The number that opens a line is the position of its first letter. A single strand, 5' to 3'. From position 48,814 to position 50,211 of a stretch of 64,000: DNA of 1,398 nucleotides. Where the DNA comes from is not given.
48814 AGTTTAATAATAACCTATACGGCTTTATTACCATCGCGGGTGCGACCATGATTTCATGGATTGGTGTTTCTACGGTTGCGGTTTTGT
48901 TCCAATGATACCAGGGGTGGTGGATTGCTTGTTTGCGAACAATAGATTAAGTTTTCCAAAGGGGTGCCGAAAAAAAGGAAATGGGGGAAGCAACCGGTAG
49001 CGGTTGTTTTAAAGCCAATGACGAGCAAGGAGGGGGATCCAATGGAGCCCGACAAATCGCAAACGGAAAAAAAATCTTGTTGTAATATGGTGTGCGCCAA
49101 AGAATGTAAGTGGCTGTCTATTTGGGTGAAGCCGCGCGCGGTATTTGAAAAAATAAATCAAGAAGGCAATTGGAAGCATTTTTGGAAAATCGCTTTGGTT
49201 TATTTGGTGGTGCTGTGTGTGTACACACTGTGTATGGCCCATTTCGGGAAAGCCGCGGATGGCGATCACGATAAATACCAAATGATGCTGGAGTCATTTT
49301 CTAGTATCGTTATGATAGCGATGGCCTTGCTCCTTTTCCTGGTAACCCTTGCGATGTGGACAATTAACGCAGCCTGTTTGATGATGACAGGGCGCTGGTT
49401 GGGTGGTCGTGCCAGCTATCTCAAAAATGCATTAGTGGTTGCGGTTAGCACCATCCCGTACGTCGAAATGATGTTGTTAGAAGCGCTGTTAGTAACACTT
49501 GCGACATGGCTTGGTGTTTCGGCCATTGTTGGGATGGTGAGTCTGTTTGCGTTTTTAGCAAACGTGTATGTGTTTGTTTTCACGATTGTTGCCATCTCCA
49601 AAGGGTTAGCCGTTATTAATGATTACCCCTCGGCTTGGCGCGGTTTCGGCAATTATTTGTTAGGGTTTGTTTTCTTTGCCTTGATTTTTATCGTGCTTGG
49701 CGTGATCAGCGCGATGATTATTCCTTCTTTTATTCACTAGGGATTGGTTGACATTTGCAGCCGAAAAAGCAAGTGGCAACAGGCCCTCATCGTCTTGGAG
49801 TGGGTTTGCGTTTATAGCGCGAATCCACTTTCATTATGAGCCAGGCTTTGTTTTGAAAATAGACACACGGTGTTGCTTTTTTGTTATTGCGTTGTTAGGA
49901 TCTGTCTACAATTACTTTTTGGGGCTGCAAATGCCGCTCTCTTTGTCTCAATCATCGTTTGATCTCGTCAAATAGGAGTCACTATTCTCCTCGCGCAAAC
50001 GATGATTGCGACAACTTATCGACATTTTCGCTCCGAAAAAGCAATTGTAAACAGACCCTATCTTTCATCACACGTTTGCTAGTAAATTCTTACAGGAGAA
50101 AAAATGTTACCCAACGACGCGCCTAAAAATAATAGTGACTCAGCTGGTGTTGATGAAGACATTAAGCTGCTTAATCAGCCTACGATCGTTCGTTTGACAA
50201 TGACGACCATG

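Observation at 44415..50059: Novel ~160-bp MITE-like element family with ~27-bp terminal inverted repeats (two full and two degraded copies in the window)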

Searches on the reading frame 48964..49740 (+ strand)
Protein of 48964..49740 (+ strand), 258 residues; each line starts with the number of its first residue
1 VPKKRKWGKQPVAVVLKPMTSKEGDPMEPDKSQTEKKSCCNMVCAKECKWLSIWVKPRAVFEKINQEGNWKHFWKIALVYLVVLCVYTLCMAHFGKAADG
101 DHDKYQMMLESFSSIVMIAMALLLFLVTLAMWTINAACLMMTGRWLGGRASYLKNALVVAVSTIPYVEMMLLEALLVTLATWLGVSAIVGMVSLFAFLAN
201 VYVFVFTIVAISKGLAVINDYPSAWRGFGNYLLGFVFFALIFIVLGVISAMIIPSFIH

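Call 23: search_protein_families(library=pfam, proteins=[window:48964-49740:+], max_evalue=0.001)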
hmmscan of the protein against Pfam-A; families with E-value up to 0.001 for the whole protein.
window:48964-49740:+ (258 aa): 1 family
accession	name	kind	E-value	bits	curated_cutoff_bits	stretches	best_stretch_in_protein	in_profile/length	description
PF04893.22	Yip1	-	2.7e-10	40.8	28.6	1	52-242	2-169/173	Yip1 domain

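Call 94: find_encoding_contigs(protein=window:49042-49740:+, flank=3000, max_places=10)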
Protein window:49042-49740:+ (232 aa): 1 contig read that carries it; 1 place shown.
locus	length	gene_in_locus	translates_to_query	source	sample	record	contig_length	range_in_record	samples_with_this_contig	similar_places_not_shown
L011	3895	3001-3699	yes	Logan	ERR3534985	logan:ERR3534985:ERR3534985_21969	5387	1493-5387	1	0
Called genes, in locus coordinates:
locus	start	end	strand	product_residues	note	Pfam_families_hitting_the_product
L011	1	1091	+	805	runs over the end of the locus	PF02518:HATPase_c, PF00204:DNA_gyraseB, PF01751:Toprim, PF21249:GyrB_hook, PF18053:GyrB_insert, PF00986:DNA_gyraseB_C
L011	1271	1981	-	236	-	-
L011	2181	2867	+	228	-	-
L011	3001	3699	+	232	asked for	PF04893:Yip1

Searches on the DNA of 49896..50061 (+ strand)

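Call 29: search_dna_similar(query=window:49896-50061:+, collection=plasmids, mode=distant, max_evalue=1)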
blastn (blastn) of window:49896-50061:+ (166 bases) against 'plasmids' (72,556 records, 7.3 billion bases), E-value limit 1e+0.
Records with a match: 1; places in all: 1; records where one place covers at least 80% of the query: 0.
Best place of each record, by identity: 90-95% 1.
By first word of the organism name: Parabacteroides 1.
By predicted mobility (MOB-suite, as given by PLSDB): non-mobilizable 1.
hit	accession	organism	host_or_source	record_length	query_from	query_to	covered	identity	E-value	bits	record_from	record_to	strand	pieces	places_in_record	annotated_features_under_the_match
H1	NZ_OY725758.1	Parabacteroides distasonis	-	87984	120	146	16%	92.6%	5e-1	41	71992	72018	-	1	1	ROK family protein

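Call 79: search_dna_similar(query=window:49896-50061:+, collection=phages, mode=distant, max_evalue=1)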
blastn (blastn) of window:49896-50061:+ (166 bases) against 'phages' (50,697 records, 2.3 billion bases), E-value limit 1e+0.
No match.
